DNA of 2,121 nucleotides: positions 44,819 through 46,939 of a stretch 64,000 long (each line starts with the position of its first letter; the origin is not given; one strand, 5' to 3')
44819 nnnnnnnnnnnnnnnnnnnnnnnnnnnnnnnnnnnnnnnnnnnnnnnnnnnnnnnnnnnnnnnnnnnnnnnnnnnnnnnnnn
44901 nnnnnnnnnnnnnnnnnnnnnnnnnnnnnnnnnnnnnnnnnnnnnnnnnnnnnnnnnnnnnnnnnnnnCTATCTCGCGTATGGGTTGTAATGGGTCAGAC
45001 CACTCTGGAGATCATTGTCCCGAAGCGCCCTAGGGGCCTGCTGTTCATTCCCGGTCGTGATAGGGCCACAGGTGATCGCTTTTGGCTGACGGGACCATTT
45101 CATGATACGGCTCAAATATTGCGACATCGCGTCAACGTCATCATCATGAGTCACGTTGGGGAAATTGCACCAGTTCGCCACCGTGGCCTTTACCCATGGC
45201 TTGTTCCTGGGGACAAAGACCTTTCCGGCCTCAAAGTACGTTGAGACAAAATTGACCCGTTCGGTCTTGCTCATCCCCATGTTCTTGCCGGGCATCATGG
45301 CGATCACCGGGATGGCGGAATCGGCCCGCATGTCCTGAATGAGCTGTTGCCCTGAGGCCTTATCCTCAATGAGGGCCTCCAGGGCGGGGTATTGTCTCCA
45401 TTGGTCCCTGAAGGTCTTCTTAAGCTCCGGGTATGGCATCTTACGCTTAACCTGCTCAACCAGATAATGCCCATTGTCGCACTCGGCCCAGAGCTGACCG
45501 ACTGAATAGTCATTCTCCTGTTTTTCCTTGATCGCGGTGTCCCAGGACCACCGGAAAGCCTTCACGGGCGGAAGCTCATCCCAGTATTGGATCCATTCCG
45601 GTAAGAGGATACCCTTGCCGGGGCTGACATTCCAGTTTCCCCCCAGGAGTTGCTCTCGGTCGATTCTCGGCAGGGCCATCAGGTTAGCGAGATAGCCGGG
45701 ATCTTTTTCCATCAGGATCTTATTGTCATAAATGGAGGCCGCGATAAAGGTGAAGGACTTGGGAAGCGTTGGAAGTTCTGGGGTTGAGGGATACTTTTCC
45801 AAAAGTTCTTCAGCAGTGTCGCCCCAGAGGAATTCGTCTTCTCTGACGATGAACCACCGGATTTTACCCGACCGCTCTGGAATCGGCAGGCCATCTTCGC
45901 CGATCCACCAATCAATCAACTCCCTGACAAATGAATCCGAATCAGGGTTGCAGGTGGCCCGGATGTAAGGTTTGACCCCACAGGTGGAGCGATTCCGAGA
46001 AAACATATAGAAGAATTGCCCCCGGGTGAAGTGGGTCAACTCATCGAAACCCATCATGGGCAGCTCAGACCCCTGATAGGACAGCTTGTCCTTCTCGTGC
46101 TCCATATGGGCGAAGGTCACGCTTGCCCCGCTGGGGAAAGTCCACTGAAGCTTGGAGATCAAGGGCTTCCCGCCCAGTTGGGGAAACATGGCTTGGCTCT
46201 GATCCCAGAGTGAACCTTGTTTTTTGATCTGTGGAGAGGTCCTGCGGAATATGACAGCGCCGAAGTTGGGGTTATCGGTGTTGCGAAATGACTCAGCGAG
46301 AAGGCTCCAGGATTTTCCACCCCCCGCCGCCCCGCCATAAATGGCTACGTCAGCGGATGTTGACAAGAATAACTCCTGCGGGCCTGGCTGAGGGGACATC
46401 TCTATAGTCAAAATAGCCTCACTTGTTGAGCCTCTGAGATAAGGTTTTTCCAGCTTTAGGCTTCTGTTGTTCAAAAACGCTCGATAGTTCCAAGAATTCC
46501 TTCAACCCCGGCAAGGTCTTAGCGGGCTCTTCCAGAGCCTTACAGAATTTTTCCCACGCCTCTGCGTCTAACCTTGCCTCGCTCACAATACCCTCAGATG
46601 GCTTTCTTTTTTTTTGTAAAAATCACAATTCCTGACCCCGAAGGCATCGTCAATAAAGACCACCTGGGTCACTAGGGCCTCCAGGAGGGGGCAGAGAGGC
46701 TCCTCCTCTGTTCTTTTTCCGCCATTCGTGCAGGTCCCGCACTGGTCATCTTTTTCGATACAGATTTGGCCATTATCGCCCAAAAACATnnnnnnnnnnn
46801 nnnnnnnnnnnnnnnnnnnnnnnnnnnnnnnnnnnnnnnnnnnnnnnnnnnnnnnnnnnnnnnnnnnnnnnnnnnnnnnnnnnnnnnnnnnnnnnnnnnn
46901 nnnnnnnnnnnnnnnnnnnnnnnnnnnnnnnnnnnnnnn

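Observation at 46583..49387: Unusual insert between terminase small and large subunit genes: Arg-rich zinc-ribbon protein, about 350-bp structured non-coding stretch, and a 521-aa HTH-metallophosphoesterase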

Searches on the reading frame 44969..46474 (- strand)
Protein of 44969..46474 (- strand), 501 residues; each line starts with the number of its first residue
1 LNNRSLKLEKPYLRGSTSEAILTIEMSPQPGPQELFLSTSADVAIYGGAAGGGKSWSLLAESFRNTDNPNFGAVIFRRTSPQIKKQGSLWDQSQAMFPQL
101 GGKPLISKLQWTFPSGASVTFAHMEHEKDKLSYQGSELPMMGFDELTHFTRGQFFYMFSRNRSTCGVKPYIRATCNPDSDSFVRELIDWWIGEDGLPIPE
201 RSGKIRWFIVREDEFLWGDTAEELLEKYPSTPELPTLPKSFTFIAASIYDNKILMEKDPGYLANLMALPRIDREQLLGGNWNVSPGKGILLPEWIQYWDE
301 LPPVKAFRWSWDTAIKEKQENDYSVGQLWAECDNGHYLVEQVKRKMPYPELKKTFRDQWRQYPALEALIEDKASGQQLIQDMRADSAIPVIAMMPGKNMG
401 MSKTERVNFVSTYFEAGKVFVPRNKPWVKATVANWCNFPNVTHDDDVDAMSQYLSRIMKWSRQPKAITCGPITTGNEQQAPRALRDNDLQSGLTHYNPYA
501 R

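Call 4: search_protein_families(library=pfam, proteins=[window:44969-46474:-], max_evalue=0.01)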
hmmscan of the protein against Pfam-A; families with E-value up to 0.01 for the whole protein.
window:44969-46474:- (501 aa): 2 families
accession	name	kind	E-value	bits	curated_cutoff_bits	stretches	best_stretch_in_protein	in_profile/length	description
PF03237.21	Terminase_6N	-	6.1e-23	82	22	1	45-282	1-201/215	Terminase large subunit, T4likevirus-type, N-terminal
PF17289.8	Terminase_6C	-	6.5e-12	46.1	22.6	1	311-454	3-152/155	Terminase RNaseH-like domain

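Call 5: search_protein_families(library=phrogs, proteins=[window:44969-46474:-], max_evalue=0.01)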
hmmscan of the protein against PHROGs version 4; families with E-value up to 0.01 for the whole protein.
window:44969-46474:- (501 aa): 6 families
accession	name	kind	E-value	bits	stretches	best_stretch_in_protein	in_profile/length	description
phrog_979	-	head and packaging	7.6e-123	412.4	1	26-477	151-618/642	terminase large subunit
phrog_9526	-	head and packaging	1e-58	200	1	26-280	8-269/280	terminase large subunit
phrog_38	-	head and packaging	9e-32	111.6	1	284-467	522-713/760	terminase large subunit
phrog_5573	-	head and packaging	2.6e-30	106.7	1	302-458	77-235/250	terminase large subunit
phrog_2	-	head and packaging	2e-19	70.9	1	27-461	265-601/807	terminase large subunit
phrog_12171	-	head and packaging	0.00046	21.3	1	399-454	38-92/110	terminase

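Call 62: find_homologous_proteins(query=window:44969-46366:-, max_evalue=1e-60)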
Query window:44969-46366:- (465 aa): 7610 proteins with E <= 1e-60 among 8000 candidates; the best 120 are listed.
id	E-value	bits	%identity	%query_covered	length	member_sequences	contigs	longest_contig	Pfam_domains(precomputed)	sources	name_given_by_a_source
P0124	0.0e+0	1104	100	100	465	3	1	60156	PF17289.9,PF03237.22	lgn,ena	-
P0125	1.6e-283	959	85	100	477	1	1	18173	PF17289.9,PF03237.22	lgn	-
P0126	1.2e-221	755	72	95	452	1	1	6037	PF17289.9,PF03237.22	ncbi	-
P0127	2.5e-178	612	61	94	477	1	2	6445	PF17289.9,PF03237.22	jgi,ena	jgi:predicted phage terminase large subunit-like protein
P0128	7.8e-173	594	59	94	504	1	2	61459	PF17289.9,PF03237.22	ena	-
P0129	1.0e-170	587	54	100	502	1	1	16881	PF17289.9,PF03237.22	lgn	-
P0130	1.7e-170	586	60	95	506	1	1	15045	PF17289.9,PF03237.22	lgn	-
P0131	2.3e-170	586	59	94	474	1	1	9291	PF17289.9,PF03237.22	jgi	jgi:predicted phage terminase large subunit-like protein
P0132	2.8e-168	579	61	88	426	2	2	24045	PF17289.9,PF03237.22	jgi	-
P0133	3.4e-165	569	56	94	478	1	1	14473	PF17289.9,PF03237.22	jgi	jgi:predicted phage terminase large subunit-like protein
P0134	2.7e-164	566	58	94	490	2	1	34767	PF17289.9,PF03237.22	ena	-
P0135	2.7e-164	566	58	92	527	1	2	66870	PF17289.9,PF03237.22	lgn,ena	-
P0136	2.0e-162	559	54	100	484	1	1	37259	PF17289.9,PF03237.22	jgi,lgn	jgi:predicted phage terminase large subunit-like protein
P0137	1.3e-159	550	56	92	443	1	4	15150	PF17289.9,PF03237.22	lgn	-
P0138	1.8e-159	550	56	92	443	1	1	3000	PF17289.9,PF03237.22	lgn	-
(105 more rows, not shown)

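Call 63: find_encoding_contigs(protein=P0131, flank=8000, max_places=2)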
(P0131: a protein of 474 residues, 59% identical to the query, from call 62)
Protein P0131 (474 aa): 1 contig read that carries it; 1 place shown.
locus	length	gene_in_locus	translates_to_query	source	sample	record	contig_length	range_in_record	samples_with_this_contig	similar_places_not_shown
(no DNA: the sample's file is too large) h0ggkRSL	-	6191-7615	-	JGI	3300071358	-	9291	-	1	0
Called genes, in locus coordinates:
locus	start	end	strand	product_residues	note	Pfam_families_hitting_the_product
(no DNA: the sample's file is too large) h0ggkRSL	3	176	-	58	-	?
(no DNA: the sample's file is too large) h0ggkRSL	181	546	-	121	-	PF21866:DUF6915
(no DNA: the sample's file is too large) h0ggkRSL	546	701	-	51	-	-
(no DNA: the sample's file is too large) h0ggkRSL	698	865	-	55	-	-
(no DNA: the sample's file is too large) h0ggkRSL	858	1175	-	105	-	-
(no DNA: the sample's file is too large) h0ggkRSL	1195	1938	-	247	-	-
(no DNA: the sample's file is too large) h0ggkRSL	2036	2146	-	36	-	-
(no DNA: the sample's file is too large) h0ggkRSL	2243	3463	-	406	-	PF01139:RtcB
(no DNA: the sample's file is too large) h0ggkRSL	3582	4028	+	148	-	-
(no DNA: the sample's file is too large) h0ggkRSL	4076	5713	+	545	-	-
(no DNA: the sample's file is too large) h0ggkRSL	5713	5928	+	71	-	-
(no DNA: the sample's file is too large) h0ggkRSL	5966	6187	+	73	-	-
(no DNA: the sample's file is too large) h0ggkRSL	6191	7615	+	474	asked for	PF03237:Terminase_6N, PF17289:Terminase_6C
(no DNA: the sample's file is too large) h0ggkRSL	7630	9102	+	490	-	PF06074:Portal_Mu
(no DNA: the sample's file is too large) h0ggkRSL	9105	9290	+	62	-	?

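Call 64: find_encoding_contigs(protein=P0128, flank=7000, max_places=2)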
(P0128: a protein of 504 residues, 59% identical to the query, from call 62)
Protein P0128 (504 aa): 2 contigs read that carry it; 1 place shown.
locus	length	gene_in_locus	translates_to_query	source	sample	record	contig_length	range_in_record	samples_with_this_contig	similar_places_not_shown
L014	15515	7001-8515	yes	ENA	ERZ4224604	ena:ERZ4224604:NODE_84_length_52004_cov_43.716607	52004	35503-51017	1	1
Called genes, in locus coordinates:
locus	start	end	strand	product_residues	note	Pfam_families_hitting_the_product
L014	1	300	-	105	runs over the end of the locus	-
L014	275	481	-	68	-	-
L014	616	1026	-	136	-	PF24043:DUF7352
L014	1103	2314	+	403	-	PF01555:N6_N4_Mtase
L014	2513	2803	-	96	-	-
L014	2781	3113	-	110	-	PF12961:DUF3850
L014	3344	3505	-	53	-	-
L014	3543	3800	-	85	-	-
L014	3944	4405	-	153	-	-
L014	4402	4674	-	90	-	-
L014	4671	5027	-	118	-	-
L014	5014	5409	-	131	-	-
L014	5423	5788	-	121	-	-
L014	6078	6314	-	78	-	-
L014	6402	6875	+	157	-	-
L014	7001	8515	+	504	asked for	PF03237:Terminase_6N, PF17289:Terminase_6C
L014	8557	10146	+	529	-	PF21919:P23-45_portal_barrel (faint), PF06074:Portal_Mu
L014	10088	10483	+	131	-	-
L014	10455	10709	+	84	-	-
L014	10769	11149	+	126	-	-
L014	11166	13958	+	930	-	-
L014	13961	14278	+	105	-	PF23148:Gp77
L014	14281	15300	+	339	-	PF04233:Phage_Mu_F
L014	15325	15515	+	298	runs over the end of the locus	PF23474:Acb1, PF14550:Peptidase_S78_2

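Call 65: find_encoding_contigs(protein=P0125, flank=7000, max_places=2)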
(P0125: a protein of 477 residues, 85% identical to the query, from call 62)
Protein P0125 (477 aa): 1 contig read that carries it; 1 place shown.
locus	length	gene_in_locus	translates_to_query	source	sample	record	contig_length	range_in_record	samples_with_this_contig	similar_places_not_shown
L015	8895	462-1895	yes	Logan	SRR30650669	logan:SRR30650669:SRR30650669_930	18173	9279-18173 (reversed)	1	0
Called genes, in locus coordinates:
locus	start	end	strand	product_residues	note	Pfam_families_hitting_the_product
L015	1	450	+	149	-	?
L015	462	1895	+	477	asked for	PF03237:Terminase_6N, PF17289:Terminase_6C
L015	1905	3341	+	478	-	PF21919:P23-45_portal_barrel (weak), PF06074:Portal_Mu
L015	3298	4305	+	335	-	PF04233:Phage_Mu_F (weak)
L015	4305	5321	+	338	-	PF23474:Acb1, PF14550:Peptidase_S78_2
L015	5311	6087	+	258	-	-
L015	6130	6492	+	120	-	PF09956:Phage_cement_2 (weak)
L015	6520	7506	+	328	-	PF03864:Phage_cap_E (weak)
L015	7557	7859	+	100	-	-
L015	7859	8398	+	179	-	-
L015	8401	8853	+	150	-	-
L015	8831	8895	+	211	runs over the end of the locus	-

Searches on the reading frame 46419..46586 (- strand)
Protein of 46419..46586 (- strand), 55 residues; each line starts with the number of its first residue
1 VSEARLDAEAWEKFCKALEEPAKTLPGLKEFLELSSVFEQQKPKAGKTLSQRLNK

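Call 4: search_protein_families(library=pfam, proteins=[window:46419-46586:-], max_evalue=0.01)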
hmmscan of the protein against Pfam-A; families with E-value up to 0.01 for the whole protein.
window:46419-46586:- (55 aa): 1 family
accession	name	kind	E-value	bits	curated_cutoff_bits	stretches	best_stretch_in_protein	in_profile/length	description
PF08681.18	TacA1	-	0.005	17.2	21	1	5-32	48-75/80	Antitoxin TacA 1-like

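Call 5: search_protein_families(library=phrogs, proteins=[window:46419-46586:-], max_evalue=0.01)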
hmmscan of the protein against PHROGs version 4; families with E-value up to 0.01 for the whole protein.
window:46419-46586:- (55 aa): 0 families

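Call 53: search_protein_families(library=ncbifam, proteins=[window:46419-46586:-], max_evalue=0.01)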
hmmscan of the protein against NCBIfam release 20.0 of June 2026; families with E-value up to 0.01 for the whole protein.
window:46419-46586:- (55 aa): 0 families

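Call 74: search_protein_families(library=phrogs, proteins=[window:46419-46586:-], max_evalue=1)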
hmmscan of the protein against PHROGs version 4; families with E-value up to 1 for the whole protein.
window:46419-46586:- (55 aa): 2 families
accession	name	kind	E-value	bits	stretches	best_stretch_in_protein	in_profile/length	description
phrog_35448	-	unknown function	0.12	13.7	1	10-46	27-63/76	-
phrog_20502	-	unknown function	0.3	11.6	1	13-46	112-145/218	-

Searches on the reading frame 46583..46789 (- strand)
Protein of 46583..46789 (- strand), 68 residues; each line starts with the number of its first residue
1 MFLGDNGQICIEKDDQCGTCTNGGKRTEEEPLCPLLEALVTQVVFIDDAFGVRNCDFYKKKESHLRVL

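Call 4: search_protein_families(library=pfam, proteins=[window:46583-46789:-], max_evalue=0.01)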
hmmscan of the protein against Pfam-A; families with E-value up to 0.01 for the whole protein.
window:46583-46789:- (68 aa): 0 families

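Call 5: search_protein_families(library=phrogs, proteins=[window:46583-46789:-], max_evalue=0.01)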
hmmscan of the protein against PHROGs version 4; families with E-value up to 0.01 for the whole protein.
window:46583-46789:- (68 aa): 0 families

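Call 53: search_protein_families(library=ncbifam, proteins=[window:46583-46789:-], max_evalue=0.01)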
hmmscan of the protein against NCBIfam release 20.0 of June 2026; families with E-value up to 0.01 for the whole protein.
window:46583-46789:- (68 aa): 0 families

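Call 74: search_protein_families(library=phrogs, proteins=[window:46583-46789:-], max_evalue=1)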
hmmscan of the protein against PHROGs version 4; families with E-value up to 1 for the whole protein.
window:46583-46789:- (68 aa): 1 family
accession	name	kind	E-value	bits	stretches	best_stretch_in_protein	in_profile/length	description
phrog_38191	-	unknown function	0.12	13.4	1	9-60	13-58/59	-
